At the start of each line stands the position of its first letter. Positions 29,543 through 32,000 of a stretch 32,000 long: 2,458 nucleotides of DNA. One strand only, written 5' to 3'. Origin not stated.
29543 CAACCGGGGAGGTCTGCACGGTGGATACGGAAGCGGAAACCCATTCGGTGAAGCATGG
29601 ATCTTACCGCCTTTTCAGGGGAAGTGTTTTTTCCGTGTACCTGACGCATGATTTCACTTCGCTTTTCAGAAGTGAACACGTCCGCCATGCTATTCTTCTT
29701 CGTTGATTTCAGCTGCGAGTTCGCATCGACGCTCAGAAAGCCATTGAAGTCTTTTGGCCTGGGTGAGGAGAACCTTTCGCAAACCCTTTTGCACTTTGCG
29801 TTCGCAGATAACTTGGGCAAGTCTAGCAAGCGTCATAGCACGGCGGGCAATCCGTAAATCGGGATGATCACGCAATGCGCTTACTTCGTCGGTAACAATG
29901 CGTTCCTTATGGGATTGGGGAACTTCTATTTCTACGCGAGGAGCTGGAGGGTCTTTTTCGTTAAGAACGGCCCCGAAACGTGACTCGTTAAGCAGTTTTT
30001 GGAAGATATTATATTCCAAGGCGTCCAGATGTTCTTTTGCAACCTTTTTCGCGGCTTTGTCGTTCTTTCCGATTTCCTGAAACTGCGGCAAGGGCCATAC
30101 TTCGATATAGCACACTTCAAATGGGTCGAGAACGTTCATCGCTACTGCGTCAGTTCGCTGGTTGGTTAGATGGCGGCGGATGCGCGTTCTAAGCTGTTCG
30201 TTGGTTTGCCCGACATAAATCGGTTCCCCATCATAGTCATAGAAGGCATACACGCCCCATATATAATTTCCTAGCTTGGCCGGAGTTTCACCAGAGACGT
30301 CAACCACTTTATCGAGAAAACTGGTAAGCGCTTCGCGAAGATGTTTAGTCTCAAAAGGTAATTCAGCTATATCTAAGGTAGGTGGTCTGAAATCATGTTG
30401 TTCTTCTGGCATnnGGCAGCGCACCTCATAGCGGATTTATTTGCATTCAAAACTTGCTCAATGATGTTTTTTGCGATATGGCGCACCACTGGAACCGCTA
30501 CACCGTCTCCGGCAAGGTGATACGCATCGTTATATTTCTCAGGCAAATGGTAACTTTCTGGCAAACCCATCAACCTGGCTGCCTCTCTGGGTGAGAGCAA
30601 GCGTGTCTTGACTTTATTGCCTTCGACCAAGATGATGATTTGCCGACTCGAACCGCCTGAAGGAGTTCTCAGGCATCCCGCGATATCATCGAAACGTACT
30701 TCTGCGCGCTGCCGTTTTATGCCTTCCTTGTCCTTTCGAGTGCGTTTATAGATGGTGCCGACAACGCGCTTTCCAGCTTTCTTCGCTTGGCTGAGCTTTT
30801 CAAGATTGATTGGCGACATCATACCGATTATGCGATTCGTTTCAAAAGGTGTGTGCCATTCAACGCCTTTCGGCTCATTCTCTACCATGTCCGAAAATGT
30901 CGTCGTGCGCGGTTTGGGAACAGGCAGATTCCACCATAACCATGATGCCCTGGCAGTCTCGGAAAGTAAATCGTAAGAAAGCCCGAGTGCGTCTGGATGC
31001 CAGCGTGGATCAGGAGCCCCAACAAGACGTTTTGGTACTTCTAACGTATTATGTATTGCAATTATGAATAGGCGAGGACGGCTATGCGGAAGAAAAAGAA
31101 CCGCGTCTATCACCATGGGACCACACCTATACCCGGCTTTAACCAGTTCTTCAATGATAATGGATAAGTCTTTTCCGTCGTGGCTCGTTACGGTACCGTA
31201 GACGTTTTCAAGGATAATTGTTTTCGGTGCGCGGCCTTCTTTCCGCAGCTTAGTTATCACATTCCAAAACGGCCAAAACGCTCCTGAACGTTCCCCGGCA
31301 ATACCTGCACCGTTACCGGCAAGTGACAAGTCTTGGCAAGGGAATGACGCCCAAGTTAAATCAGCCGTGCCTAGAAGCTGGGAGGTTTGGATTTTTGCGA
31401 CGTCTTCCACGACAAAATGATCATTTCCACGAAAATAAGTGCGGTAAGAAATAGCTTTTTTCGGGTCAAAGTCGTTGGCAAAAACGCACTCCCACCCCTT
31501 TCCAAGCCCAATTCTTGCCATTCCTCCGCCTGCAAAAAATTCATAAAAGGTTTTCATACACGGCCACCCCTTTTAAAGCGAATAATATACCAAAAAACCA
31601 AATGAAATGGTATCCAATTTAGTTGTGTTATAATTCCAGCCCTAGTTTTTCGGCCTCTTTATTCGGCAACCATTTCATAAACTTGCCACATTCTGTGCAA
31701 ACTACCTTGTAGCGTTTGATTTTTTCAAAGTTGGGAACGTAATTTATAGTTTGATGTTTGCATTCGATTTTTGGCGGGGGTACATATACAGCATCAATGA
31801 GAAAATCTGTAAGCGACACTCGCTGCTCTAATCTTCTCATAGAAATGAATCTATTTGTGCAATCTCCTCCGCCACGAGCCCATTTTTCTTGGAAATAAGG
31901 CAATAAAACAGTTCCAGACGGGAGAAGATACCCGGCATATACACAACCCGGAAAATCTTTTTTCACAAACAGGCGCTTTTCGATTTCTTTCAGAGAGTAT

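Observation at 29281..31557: Tightly coupled methyltransferase, GIY-YIG nuclease and Vsr operon: a candidate type II R-M system of the rare GIY-YIG class, specificity unknown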

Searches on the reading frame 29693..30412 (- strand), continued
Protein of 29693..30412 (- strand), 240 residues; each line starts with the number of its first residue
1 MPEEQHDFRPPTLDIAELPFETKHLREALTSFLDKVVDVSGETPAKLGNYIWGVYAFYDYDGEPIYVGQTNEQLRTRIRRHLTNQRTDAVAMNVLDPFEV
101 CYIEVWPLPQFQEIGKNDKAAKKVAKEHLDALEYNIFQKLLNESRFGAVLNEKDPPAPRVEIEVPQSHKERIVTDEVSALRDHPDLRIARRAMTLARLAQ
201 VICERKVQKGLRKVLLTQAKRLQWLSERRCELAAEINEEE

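Call 94: fold_search(model_id=the predicted structure, library=viral)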
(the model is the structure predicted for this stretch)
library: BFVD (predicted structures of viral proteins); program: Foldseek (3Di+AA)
matches with E <= 10: 287; with E <= 0.001: 0
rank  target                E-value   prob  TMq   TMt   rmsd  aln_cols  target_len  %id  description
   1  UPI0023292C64         1.9e-03  1.00  0.28  0.28   5.2       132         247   20  (no name look-up for this kind of identifier)
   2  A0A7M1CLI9            4.5e-03  0.99  0.29  0.31  10.9       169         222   17  G-I-Y Y-I-G endonuclease [Arthrobacter phage Phives]
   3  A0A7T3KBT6            5.3e-03  1.00  0.32  0.33   6.0       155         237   19  G-I-Y Y-I-G endonuclease [Arthrobacter phage Tbone]
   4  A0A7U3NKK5            7.9e-03  0.99  0.27  0.34   5.5       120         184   16  GIY-YIG endonuclease [Bacillus phage Kirov]
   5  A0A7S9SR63            1.3e-02  0.92  0.29  0.41  10.9       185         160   16  (no name in the UniProt tables at hand)
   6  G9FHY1                2.4e-02  0.96  0.23  0.32   8.3       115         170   16  (no name in the UniProt tables at hand)
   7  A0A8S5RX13            3.2e-02  0.60  0.23  0.21  12.6       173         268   14  GIY-YIG domain-containing protein [Siphoviridae sp. ctEJG5]
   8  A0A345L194            3.2e-02  0.54  0.19  0.33  14.2       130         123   18  G-I-Y Y-I-G endonuclease [Gordonia phage Apricot]
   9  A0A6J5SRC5            5.7e-02  0.54  0.24  0.34  17.3       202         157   13  GIY-YIG nuclease superfamily [uncultured Caudovirales phage]
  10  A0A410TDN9            6.4e-02  0.41  0.20  0.29  13.8       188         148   14  G-I-Y Y-I-G endonuclease [Gordonia phage Asapag]
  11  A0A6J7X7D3            9.5e-02  0.75  0.23  0.29   6.6       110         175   15  Homing endonuclease [uncultured Caudovirales phage]
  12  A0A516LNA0            1.1e-01  0.51  0.23  0.28  12.7       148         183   13  (no name in the UniProt tables at hand)
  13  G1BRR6                1.2e-01  0.28  0.19  0.30  11.6       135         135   19  Endonuclease [Mycobacterium phage Send513]
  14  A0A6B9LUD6            1.4e-01  0.28  0.24  0.32  16.1       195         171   14  (no name in the UniProt tables at hand)
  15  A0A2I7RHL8            1.4e-01  0.15  0.18  0.27  22.4       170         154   18  (no name in the UniProt tables at hand)
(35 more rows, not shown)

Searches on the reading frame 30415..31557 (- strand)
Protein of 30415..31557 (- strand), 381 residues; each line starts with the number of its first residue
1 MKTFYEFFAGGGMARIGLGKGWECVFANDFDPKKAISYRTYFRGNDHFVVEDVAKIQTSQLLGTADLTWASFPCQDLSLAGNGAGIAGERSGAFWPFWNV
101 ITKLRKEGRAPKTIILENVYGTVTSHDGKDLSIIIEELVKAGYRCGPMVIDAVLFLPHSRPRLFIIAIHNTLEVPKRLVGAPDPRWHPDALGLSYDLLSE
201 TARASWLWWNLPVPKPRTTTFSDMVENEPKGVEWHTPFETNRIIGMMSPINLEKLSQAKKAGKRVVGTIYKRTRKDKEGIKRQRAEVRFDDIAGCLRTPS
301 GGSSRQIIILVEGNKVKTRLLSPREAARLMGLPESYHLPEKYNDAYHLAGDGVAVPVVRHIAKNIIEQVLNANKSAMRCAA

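Call 3: search_protein_families(library=pfam, proteins=[window:30415-31557:-], max_evalue=0.1)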
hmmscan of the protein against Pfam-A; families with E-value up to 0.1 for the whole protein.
window:30415-31557:- (381 aa): 1 family
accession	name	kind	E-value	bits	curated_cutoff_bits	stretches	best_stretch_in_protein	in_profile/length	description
PF00145.23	DNA_methylase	-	8.3e-48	163.9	22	1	3-366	2-323/324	C-5 cytosine-specific DNA methylase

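Call 4: search_protein_families(library=ncbifam, proteins=[window:30415-31557:-], max_evalue=0.1)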
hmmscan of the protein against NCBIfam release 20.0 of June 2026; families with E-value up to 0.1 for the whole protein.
window:30415-31557:- (381 aa): 2 families
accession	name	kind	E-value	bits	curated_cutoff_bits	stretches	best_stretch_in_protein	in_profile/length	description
TIGR00675.1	dcm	superfamily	2.3e-42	145.8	100.65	1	5-365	2-329/329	DNA (cytosine-5-)-methyltransferase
NF007772.0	PRK10458.1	subfamily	1.5e-14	53.4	710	2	46-177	136-295/472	DNA cytosine methylase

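Call 5: search_protein_families(library=padloc, proteins=[window:30415-31557:-], max_evalue=0.1)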
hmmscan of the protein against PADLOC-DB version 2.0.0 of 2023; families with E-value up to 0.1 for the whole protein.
window:30415-31557:- (381 aa): 53 families (the best 25 are shown)
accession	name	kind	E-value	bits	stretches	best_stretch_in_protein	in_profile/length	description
PDLC00028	DruM2|DruM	-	2.2e-160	531.8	1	2-376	6-386/397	DNA cytosine methylase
PDLC03243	MTase_II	-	1.8e-97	324.7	1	3-373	10-367/377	Type II methyltransferase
PDLC03272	MTase_II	-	6.6e-50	168.4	1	3-375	76-396/407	Type II methyltransferase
PDLC03378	MTase_II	-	9.1e-38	128.4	1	4-375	5-336/344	Type II methyltransferase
PDLC02653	DrmMII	-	1.9e-31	107.3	2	4-173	7-178/333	DrmMII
PDLC03361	MTase_II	-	6.2e-28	95.8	2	3-175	88-289/455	Type II methyltransferase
PDLC03242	MTase_II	-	9.1e-26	88.7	2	3-174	102-266/409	Type II methyltransferase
PDLC03217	MTase_II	-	4.4e-25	86.2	2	3-174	386-550/703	Type II methyltransferase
PDLC03234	MTase_II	-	6.8e-24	82.8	1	4-373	7-370/375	Type II methyltransferase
PDLC03324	MTase_II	-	2.1e-23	80.8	1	7-168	11-169/408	Type II methyltransferase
PDLC03716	oMTase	-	7.8e-23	79.2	2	4-168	41-199/349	orphan methyltransferase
PDLC00026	DruM2|DruM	-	1.3e-22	78.8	1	6-373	9-322/336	DNA cytosine methylase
PDLC00027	DruM2|DruM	-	3.6e-22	77.2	2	7-173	17-176/361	DNA cytosine methylase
PDLC03731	oMTase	-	4.1e-22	76.7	1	3-173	15-179/326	orphan methyltransferase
PDLC00034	DruM2|DruM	-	9.2e-22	75.1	2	3-159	9-166/457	DNA cytosine methylase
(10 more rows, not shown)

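Call 10: search_protein_families(library=phrogs, proteins=[window:30415-31557:-], max_evalue=0.01)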
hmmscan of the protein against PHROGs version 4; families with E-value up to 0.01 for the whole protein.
window:30415-31557:- (381 aa): 7 families
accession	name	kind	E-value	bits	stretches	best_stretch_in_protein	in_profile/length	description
phrog_116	-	other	2.6e-63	215.5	1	2-375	208-499/779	DNA methyltransferase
phrog_363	-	other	8.7e-31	108.2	1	3-178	55-224/327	DNA methyltransferase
phrog_5999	-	other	1.7e-13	51.6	1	2-97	3-103/109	DNA methyltransferase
phrog_16528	-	other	5.7e-07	30.3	1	281-369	135-221/236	DNA methyltransferase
phrog_29583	-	other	1.4e-06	28.4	1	52-124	66-133/468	DNA methyltransferase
phrog_17284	-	unknown function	2.2e-05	24.9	1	311-374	152-219/245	-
phrog_16427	-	other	5e-05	24.1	1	311-368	110-171/235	DNA methyltransferase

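Call 26: search_solved_structures(query=window:30415-31557:-, max_evalue=0.001)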
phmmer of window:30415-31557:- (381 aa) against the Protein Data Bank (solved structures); distinct sequences matched with E-value up to 0.001: 23.
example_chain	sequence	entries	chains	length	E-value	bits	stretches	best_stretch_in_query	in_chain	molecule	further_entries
2i9k_A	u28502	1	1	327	4.5e-21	78.4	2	4-175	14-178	Modification methylase HhaI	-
10mh_A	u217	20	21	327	8e-21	77.6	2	4-175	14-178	PROTEIN (CYTOSINE-SPECIFIC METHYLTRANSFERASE HHAI) | HaeIII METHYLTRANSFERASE | Modification methylase HhaI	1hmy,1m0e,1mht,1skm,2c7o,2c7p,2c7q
1svu_A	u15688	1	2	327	8.4e-21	77.6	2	4-175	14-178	Modification methylase HhaI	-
1fjx_A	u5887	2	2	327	8.5e-21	77.5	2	4-175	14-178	HHAI DNA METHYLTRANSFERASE | MODIFICATION METHYLASE HHAI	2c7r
2uyh_A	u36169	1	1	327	1.5e-20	76.7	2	4-175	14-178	MODIFICATION METHYLASE HHAI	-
2zcj_A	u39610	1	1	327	2.1e-20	76.2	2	4-175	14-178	Modification methylase HhaI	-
2uyc_A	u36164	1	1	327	3.9e-20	75.3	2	4-175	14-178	MODIFICATION METHYLASE HHAI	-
2uz4_A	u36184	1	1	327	4e-20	75.3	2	4-175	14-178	MODIFICATION METHYLASE HHAI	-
2z6q_A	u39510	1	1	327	5.4e-20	74.9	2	4-175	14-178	Modification methylase HhaI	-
2z6u_A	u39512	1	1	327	5.5e-20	74.9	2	4-175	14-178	Modification methylase HhaI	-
2z6a_A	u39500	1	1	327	1.4e-19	73.5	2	4-175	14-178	Modification methylase HhaI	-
1dct_A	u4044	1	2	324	2.2e-12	49.8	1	6-174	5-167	PROTEIN (MODIFICATION METHYLASE HAEIII)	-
3lx6_A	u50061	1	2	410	3.5e-12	49.2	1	4-173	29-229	Cytosine-specific methyltransferase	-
3me5_A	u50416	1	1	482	7.1e-12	48.2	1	4-173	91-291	Cytosine-specific methyltransferase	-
3ubt_Y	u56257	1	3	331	3.8e-11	45.8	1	6-173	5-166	Modification methylase HaeIII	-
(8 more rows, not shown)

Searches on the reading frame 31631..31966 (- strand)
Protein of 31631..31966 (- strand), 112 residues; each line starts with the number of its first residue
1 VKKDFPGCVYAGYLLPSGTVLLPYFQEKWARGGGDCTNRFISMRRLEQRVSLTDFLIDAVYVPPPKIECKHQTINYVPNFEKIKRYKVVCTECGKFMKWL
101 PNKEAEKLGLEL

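Call 3: search_protein_families(library=pfam, proteins=[window:31631-31966:-], max_evalue=0.1)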
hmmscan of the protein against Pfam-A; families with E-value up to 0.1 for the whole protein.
window:31631-31966:- (112 aa): 2 families
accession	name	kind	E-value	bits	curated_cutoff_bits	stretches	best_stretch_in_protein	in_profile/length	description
PF13408.12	Zn_ribbon_recom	-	0.0022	18.8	25.3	0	31-50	34-53/58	Recombinase zinc beta ribbon domain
PF05958.17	tRNA_U5-meth_tr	-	0.015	14.8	23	1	42-83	270-310/357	tRNA (Uracil-5-)-methyltransferase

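Call 4: search_protein_families(library=ncbifam, proteins=[window:31631-31966:-], max_evalue=0.1)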
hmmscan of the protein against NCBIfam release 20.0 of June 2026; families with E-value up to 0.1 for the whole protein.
window:31631-31966:- (112 aa): 1 family
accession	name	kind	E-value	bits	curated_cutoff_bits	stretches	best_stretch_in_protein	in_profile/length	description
TIGR02143.1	trmA_only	equivalog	0.012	14.6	334.65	1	42-83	265-305/352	tRNA (uridine(54)-C5)-methyltransferase TrmA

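Call 5: search_protein_families(library=padloc, proteins=[window:31631-31966:-], max_evalue=0.1)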
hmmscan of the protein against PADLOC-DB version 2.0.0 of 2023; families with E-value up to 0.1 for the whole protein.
window:31631-31966:- (112 aa): 0 families

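Call 10: search_protein_families(library=phrogs, proteins=[window:31631-31966:-], max_evalue=0.01)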
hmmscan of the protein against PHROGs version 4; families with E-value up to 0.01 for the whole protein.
window:31631-31966:- (112 aa): 0 families
